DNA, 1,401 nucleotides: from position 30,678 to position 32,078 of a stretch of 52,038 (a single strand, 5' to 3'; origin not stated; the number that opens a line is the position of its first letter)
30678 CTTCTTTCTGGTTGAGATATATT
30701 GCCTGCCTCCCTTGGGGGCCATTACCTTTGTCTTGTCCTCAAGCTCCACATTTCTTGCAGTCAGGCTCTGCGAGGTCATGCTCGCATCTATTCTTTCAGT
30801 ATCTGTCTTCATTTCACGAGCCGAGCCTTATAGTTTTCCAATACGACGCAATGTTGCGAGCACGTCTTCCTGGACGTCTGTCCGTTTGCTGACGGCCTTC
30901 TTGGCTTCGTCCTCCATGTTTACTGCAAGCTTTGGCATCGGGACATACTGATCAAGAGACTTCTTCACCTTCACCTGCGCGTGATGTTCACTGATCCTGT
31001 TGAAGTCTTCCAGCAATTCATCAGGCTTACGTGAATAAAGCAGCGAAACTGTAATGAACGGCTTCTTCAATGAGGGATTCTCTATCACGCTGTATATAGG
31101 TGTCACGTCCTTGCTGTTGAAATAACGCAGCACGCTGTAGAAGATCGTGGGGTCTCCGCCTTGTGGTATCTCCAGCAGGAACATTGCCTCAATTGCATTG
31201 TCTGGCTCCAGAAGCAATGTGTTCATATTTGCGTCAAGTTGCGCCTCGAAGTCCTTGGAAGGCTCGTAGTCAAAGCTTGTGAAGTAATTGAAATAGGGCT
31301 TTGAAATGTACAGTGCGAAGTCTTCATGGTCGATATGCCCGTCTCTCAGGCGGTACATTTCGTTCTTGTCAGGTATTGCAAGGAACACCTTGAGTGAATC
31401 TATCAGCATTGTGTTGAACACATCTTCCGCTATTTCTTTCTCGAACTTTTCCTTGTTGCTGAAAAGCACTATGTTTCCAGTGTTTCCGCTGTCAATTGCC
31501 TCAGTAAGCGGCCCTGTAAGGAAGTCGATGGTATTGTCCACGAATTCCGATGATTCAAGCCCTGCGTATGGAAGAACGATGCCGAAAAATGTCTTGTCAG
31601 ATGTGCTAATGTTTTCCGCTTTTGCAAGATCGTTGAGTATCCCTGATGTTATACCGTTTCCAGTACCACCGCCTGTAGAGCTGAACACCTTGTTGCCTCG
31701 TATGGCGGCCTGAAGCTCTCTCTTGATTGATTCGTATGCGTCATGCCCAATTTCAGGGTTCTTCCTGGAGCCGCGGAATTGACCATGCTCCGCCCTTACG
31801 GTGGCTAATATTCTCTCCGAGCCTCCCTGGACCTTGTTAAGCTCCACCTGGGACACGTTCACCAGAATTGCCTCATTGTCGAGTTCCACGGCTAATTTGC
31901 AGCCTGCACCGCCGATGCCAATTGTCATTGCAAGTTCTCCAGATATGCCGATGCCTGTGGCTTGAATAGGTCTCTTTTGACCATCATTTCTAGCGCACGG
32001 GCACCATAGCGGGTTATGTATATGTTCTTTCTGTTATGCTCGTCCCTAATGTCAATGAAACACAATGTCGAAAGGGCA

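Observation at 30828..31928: The tubulin/FtsZ-like protein keeps catalytic and polymerisation loops but has an unrecognisable C-terminal half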

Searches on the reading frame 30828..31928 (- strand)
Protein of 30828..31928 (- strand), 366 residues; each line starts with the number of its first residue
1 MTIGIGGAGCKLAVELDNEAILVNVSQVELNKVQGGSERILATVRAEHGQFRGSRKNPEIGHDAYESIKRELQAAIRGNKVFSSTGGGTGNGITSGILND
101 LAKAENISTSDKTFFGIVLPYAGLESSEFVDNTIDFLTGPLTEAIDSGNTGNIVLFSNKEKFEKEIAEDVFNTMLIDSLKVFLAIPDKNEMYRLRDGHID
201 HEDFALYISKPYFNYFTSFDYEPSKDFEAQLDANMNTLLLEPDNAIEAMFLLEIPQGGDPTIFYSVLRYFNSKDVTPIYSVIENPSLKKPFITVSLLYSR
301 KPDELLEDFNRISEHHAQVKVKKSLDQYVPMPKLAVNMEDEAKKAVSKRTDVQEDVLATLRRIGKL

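Call 3: search_protein_families(library=pfam, proteins=[window:30828-31928:-], max_evalue=1)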
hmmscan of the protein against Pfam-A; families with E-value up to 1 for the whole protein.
window:30828-31928:- (366 aa): 1 family
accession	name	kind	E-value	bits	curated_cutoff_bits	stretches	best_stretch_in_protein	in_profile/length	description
PF00091.31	Tubulin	-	5e-06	27.3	33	1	20-104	47-137/190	Tubulin/FtsZ family, GTPase domain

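Call 4: search_protein_families(library=ncbifam, proteins=[window:30828-31928:-], max_evalue=1)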
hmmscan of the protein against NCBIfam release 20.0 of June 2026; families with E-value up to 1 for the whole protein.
window:30828-31928:- (366 aa): 2 families
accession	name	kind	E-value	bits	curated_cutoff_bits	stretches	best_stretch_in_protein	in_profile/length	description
TIGR00065.1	ftsZ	equivalog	0.023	14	295.2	1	3-104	23-129/353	cell division protein FtsZ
NF007475.0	PRK10061.1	equivalog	0.11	12.6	161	1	334-366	45-77/96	DNA damage-inducible protein YebG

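Call 5: search_solved_structures(query=window:30828-31928:-, max_evalue=10, show_alignments=3)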
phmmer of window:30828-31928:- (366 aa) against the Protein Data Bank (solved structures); distinct sequences matched with E-value up to 10: 41.
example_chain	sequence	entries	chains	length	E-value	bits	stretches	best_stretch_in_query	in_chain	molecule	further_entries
4u39_A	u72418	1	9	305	0.013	18.4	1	3-103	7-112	Cell division protein FtsZ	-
2rhh_A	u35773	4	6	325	0.014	18.2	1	3-103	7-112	Cell Division Protein ftsZ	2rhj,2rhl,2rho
7ojc_A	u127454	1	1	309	0.016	18.1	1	3-102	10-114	Cell division protein FtsZ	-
5mn5_A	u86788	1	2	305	0.016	18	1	3-102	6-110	Cell division protein FtsZ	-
7oja_A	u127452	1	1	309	0.017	17.9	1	3-102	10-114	Cell division protein FtsZ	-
5xdv_A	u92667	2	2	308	0.018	17.9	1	3-102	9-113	Cell division protein FtsZ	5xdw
7ojd_A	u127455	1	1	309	0.018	17.8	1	3-102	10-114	Cell division protein FtsZ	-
2vam_A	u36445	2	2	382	0.018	17.8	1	3-103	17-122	CELL DIVISION PROTEIN FTSZ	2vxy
5h5h_A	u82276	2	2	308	0.019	17.8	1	3-102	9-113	Cell division protein FtsZ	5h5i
6yd1_A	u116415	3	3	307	0.02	17.7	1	3-102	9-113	Cell division protein FtsZ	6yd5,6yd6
6rvm_A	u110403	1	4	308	0.02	17.7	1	3-102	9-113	Cell division protein FtsZ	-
3vo9_A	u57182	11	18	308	0.02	17.7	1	3-102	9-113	Cell division protein FtsZ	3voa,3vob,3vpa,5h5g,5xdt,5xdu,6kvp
7ohh_A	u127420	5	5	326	0.02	17.7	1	3-102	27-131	Cell division protein FtsZ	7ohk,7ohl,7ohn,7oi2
6rvn_A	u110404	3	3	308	0.02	17.7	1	3-102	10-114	Cell division protein FtsZ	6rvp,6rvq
7ojz_A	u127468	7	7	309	0.02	17.7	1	3-102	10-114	Cell division protein FtsZ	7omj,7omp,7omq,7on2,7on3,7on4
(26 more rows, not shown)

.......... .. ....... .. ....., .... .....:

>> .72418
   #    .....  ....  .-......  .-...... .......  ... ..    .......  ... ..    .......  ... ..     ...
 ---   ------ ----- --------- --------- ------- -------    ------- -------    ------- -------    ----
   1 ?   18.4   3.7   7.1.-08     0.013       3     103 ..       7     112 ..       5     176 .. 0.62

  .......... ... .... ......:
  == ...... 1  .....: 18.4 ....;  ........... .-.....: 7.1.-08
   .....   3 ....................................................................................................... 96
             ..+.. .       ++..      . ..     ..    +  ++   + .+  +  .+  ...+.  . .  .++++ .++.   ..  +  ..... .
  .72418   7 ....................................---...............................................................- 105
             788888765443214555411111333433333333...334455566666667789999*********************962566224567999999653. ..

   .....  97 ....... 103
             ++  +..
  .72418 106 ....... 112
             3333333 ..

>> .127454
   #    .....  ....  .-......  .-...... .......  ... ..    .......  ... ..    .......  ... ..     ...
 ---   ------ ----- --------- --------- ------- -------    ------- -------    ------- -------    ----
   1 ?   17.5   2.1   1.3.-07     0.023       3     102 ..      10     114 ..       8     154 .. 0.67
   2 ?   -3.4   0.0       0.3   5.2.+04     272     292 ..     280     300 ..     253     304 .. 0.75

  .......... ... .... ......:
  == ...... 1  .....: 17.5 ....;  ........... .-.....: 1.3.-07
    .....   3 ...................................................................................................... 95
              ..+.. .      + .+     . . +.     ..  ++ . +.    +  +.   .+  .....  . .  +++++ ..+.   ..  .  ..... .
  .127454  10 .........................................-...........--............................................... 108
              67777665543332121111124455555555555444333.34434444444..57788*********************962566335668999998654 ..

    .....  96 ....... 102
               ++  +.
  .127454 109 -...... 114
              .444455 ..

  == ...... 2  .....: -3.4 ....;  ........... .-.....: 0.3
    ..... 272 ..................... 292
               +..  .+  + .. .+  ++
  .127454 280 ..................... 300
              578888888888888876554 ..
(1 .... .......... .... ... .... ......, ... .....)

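Call 6: find_homologous_proteins(query=window:30828-31928:-, max_evalue=0.001)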
Query window:30828-31928:- (366 aa): 320 proteins with E <= 0.001 among 5839 candidates; the best 120 are listed.
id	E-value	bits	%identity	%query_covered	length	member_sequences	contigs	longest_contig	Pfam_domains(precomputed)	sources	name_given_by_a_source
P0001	5.6e-226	768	94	100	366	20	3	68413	PF00091.32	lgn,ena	-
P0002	2.3e-213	726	89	100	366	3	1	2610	PF00091.32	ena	-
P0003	5.5e-212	722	87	100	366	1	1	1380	-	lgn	-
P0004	1.8e-173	595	71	100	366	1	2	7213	PF00091.32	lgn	-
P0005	2.3e-170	585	71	100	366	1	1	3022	PF00091.32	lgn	-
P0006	4.6e-170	584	70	100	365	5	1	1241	PF00091.32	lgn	-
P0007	9.7e-169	579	70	100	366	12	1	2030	PF00091.32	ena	-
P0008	6.3e-167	574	70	100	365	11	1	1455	PF00091.32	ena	-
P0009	1.2e-166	573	69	100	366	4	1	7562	PF00091.32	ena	-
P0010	1.7e-166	572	68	100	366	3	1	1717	PF00091.32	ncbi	-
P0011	2.1e-165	569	69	100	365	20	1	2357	PF00091.32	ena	-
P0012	3.9e-161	554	69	100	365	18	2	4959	-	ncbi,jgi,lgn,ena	-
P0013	2.6e-159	548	67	100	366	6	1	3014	PF00091.32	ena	-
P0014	1.3e-158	546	66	100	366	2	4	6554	PF00091.32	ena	-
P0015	5.3e-158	544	66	100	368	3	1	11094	PF00091.32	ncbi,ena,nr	ncbi:MAG: hypothetical protein IJJ33_13550 [Victivallales bacterium]|nr:hypothetical protein [Victiv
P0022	2.6e-155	535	65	100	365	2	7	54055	-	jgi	jgi:hypothetical protein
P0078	4.8e-138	479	59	100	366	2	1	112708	-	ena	-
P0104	3.6e-133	463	57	100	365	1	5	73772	-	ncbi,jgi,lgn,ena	ncbi:MAG: hypothetical protein WC789_11810 [Lentisphaeria bacterium]|jgi:hypothetical protein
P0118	1.3e-131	457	56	100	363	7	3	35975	-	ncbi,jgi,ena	jgi:hypothetical protein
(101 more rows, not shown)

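Call 12: find_encoding_contigs(protein=P0078, flank=10000, max_places=2)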
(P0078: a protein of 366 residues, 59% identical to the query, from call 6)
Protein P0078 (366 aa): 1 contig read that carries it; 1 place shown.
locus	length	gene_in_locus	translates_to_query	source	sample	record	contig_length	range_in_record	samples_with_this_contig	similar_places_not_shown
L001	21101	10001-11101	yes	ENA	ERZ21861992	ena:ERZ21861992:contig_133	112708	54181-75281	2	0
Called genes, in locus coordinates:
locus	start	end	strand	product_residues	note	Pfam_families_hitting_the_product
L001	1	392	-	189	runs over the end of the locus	PF20275:CTD10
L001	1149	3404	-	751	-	PF23139:OB_YrrC, PF14520:HHH_5, PF14490:HHH_RecD2, PF13086:AAA_11 (faint), PF13245:AAA_19, PF13604:AAA_30, PF18335:SH3_13, PF13538:UvrD_C_2, +1 more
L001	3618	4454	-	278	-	PF22435:MRM3-like_sub_bind, PF08032:SpoU_sub_bind, PF00588:SpoU_methylase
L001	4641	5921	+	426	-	PF00709:Adenylsucc_synt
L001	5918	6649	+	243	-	PF01255:Prenyltransf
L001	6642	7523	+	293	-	PF01148:CTP_transf_1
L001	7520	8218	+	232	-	PF01694:Rhomboid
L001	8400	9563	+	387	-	PF01408:GFO_IDH_MocA, PF22725:GFO_IDH_MocA_C3, PF02894:GFO_IDH_MocA_C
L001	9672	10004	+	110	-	-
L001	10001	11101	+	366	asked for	-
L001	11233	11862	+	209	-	-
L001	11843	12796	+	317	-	PF05035:DGOK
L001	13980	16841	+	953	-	PF07719:TPR_2 (faint), PF13174:TPR_6 (faint), PF13424:TPR_12 (faint), PF13428:TPR_14 (faint), PF13432:TPR_16 (faint), PF14559:TPR_19 (faint), PF00515:TPR_1 (faint), PF13525:YfiO, +2 more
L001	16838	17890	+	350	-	PF14559:TPR_19 (faint), PF13174:TPR_6 (faint)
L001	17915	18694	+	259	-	PF01618:MotA_ExbB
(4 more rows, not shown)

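Call 13: find_encoding_contigs(protein=P0104, flank=8000, max_places=2)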
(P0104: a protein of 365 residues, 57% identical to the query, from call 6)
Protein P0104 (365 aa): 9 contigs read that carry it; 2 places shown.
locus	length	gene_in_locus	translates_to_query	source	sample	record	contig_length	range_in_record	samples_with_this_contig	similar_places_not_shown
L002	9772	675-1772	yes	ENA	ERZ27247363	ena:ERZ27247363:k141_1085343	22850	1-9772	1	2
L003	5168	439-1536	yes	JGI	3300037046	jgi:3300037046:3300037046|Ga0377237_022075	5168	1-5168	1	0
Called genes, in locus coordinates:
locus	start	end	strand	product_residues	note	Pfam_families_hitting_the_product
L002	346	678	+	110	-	-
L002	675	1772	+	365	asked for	-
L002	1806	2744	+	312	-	PF00749:tRNA-synt_1c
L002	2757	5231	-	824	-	PF02190:LON_substr_bdg, PF00004:AAA, PF07728:AAA_5 (weak), PF22667:Lon_lid, PF05362:Lon_C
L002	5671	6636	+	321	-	PF00294:PfkB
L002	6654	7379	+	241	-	PF00697:PRAI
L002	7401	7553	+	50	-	-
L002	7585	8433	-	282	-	PF04085:MreC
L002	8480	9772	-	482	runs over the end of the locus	PF01590:GAF, PF13185:GAF_2, PF13492:GAF_3 (weak), PF07228:SpoIIE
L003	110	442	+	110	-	-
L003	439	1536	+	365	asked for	-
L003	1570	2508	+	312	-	PF00749:tRNA-synt_1c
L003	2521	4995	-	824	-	PF02190:LON_substr_bdg, PF00004:AAA, PF07728:AAA_5 (weak), PF22667:Lon_lid, PF05362:Lon_C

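Call 14: find_encoding_contigs(protein=P0118, flank=8000, max_places=2)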
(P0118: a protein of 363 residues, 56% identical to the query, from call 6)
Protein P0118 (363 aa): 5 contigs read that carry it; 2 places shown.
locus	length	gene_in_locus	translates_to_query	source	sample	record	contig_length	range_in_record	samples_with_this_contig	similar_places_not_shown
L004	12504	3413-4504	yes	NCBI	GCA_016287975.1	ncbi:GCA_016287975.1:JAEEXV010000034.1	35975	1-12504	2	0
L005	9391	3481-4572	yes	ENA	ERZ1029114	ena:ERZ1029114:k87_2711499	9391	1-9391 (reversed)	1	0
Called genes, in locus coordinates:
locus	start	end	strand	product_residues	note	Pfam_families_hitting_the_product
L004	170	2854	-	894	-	PF07940:Hepar_II_III_C (weak)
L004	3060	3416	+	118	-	-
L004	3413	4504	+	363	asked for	-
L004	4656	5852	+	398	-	PF00069:Pkinase, PF07714:PK_Tyr_Ser-Thr, PF14531:Kinase-like (weak), PF03109:ABC1 (weak)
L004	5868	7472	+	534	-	PF01547:SBP_bac_1, PF13416:SBP_bac_8, PF13343:SBP_bac_6, PF13531:SBP_bac_11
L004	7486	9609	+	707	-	PF02386:TrkH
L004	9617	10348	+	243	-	PF02254:TrkA_N, PF02080:TrkA_C (weak)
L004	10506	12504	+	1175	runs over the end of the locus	PF02449:Glyco_hydro_42 (weak)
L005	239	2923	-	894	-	PF07940:Hepar_II_III_C (weak)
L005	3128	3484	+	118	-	-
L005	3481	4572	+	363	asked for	-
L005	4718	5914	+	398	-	PF00069:Pkinase, PF07714:PK_Tyr_Ser-Thr, PF14531:Kinase-like (faint), PF03109:ABC1 (weak)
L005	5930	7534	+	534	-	PF01547:SBP_bac_1, PF13416:SBP_bac_8, PF13343:SBP_bac_6, PF13531:SBP_bac_11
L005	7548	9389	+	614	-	?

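Call 15: find_encoding_contigs(protein=P0022, flank=8000, max_places=2)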
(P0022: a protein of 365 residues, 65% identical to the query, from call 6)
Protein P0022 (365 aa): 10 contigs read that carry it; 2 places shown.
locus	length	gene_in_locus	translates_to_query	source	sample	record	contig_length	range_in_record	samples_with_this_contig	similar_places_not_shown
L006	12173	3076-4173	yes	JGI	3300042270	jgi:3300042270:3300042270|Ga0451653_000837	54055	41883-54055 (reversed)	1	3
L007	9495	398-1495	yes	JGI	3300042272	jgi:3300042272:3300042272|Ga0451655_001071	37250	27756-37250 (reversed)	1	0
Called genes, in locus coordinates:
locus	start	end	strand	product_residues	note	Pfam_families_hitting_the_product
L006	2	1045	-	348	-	?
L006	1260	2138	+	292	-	PF00483:NTP_transferase, PF12804:NTP_transf_3 (weak)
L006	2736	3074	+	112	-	-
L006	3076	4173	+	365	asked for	-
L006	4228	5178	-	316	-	PF00291:PALP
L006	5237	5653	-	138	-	PF00692:dUTPase, PF22769:DCD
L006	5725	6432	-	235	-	-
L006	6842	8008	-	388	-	PF02401:LYTB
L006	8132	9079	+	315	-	-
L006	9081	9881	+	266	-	PF02585:PIG-L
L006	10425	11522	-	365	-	PF13439:Glyco_transf_4, PF00534:Glycos_transf_1, PF13692:Glyco_trans_1_4, PF13524:Glyco_trans_1_2 (faint)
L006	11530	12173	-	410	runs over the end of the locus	PF01960:ArgJ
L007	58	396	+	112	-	-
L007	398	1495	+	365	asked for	-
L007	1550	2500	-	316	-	PF00291:PALP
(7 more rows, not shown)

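Call 17: predict_structure(alignment_id=A1)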
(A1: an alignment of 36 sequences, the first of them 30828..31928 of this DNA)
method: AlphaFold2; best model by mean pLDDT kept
length: 366 residues; sequences in the alignment: 36
mean_pLDDT: 86.0   pTM: 0.79
mean pLDDT of the five models: 86.0, 85.8, 84.7, 84.3, 83.7
residues with pLDDT >= 90: 242; 70-90: 50; 50-70: 55; < 50: 19
segments of 3 or more residues with pLDDT < 50: 328-336, 349-352, 364-366
pLDDT, mean of each block of 10 residues (from residue 1): 95 97 92 92 66 71 91 94 91 96 92 96 86 90 92 95 95 97 97 96 96 96 97 95 91 96 97 94 97 92 63 68 57 48 55 54 48
secondary structure, 60 per line:
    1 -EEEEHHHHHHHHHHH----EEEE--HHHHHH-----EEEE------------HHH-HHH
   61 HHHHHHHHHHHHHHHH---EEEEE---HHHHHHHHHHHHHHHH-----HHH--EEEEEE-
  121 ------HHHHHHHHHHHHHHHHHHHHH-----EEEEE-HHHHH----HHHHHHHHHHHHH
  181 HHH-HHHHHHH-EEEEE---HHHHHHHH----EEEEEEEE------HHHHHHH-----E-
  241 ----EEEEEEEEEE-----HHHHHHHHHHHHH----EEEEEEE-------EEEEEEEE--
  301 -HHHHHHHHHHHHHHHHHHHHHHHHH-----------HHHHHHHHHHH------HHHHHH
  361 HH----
elements in order: E2-5 H6-16 E21-24 H27-32 E38-41 H58-76 E80-84 H88-103 E114-119 H127-147 E153-157 H159-163 H168-183 H185-191 E193-197 H201-208 E213-220 H227-233 E245-254 H260-272 E277-283 E291-298 H302-326 H338-348 H355-362

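Call 20: fold_search(model_id=the predicted structure, library=pdb)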
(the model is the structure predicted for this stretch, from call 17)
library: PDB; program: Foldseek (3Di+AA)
matches with E <= 10: 1309; with E <= 0.001: 706
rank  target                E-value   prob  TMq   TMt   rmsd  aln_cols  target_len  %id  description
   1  1w5a_B                1.6e-16  1.00  0.58  0.63   4.8       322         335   19  FtsZ dimer, MgGTP soak (M. jannaschii) (released 2004-12-01)
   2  1w59_A                2.6e-16  1.00  0.57  0.59   5.1       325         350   19  FtsZ dimer, empty (M. jannaschii) (released 2004-12-01)
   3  1w5a_A                2.7e-16  1.00  0.57  0.62   4.9       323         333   18  FtsZ dimer, MgGTP soak (M. jannaschii) (released 2004-12-01)
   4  1fsz                  3.5e-16  1.00  0.59  0.63   4.6       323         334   19  CRYSTAL STRUCTURE OF THE CELL-DIVISION PROTEIN FTSZ AT 2.8A RESOLUTION (released 1998-06-24)
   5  7ojb                  4.2e-16  1.00  0.60  0.70   4.5       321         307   16  SaFtsZ(R143K) complexed with GDP (released 2022-03-02)
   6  2vap                  4.7e-16  1.00  0.58  0.63   5.0       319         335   19  FtsZ GDP M. jannaschii (released 2007-09-11)
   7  9isk_A                5.3e-16  1.00  0.61  0.69   4.5       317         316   18  Cryo-EM structure of KpFtsZ-ZapA complex (released 2025-07-23)
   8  3zid_A                6.4e-16  1.00  0.63  0.64   9.1       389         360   15  CetZ from Methanosaeta thermophila strain DSM 6194 (released 2013-08-14)
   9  3vo8_B                1.1e-15  1.00  0.62  0.73   4.1       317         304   16  Staphylococcus aureus FtsZ GDP-form (released 2012-08-29)
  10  3wgj_A                1.2e-15  1.00  0.61  0.71   4.2       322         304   16  STAPHYLOCOCCUS AUREUS FTSZ T7 chimera mutant, T7Bs (released 2013-12-25)
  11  1w58                  1.3e-15  1.00  0.60  0.64   4.6       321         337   19  FtsZ GMPCPP soak I213 (M. jannaschii) (released 2004-12-01)
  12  6yd1                  1.5e-15  1.00  0.62  0.72   4.2       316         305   16  SaFtsZ-DFMBA (released 2021-07-28)
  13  1w59_B                1.9e-15  1.00  0.58  0.61   4.9       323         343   18  FtsZ dimer, empty (M. jannaschii) (released 2004-12-01)
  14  9lfx_A                2.0e-15  1.00  0.58  0.67   4.9       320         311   18  Streptococcus mutans FtsZ (released 2026-01-14)
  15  7ojd                  2.1e-15  1.00  0.63  0.74   4.0       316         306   17  SaFtsZ(D46A) complexed with GDP (released 2022-03-02)
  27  4xcq                  5.0e-15  1.00  0.62  0.73   4.2       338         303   16  Clostridium botulinum phage c-st TubZ (C-terminal tail truncated protein) (released 2016-03-09)
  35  3v3t                  9.7e-15  1.00  0.63  0.75   3.8       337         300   17  Crystal structure of Clostridium botulinum phage c-st TubZ (released 2012-05-16)
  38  2xka_A                1.1e-14  1.00  0.67  0.62   4.2       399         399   13  Crystal structure of a GTPyS-form protofilament of Bacillus thuringiensis serovar israelensis TubZ (released 2010-11-10)
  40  2xka_G                1.3e-14  1.00  0.65  0.59   5.1       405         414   13  Crystal structure of a GTPyS-form protofilament of Bacillus thuringiensis serovar israelensis TubZ (released 2010-11-10)
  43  2xka_C                1.7e-14  1.00  0.70  0.63   7.6       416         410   13  Crystal structure of a GTPyS-form protofilament of Bacillus thuringiensis serovar israelensis TubZ (released 2010-11-10)
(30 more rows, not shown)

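Call 38: search_protein_representatives(alignment_id=A1)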
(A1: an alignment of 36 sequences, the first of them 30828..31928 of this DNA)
Query: 36 sequences, 365 profile positions. Proteins with E-value up to 0.001 (for the whole library): 71; up to 1e-10: 33; up to 1e-30: 22. The best 71 are listed.
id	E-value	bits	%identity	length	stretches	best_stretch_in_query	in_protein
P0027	7.3e-184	627.6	-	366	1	1-365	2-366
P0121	7.7e-133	459.7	-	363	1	1-365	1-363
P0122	7.7e-132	456.5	-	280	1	106-365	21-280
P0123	4.5e-115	401.3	-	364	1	1-362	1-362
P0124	2.2e-92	326.6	-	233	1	2-219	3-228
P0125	1.2e-86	307.7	-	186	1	191-365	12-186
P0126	9.1e-84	298.3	-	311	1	2-206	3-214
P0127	8.2e-83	295.1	-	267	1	3-263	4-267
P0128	5.5e-75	269.4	-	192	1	173-365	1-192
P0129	1.3e-71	258.3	-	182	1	134-302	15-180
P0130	2.9e-63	230.8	-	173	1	1-166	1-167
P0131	4.7e-58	213.7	-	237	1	200-365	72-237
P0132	3.2e-50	187.9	-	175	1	1-141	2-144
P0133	6.6e-48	180.3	-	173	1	54-184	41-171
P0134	7.0e-48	180.2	-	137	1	229-365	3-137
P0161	2.5e-06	43.5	-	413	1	3-309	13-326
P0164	1.1e-05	41.4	-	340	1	3-140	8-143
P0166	1.2e-05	41.3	-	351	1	3-177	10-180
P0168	2.9e-05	40.0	-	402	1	2-203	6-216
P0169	3.7e-05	39.7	-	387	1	2-188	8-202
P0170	5.5e-05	39.1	-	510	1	2-191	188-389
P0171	1.3e-04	37.8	-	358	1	3-170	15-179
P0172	1.9e-04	37.3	-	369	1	3-137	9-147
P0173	2.3e-04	37.1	-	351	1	3-104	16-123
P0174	2.4e-04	37.0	-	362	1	3-190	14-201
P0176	3.3e-04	36.5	-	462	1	3-344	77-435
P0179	4.0e-04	36.3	-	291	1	2-105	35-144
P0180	4.0e-04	36.3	-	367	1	3-191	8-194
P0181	4.6e-04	36.0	-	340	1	2-229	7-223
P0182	4.9e-04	36.0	-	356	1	2-101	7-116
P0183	5.6e-04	35.8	-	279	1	2-107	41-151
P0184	5.7e-04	35.8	-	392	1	2-186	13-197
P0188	7.4e-04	35.4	-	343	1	2-177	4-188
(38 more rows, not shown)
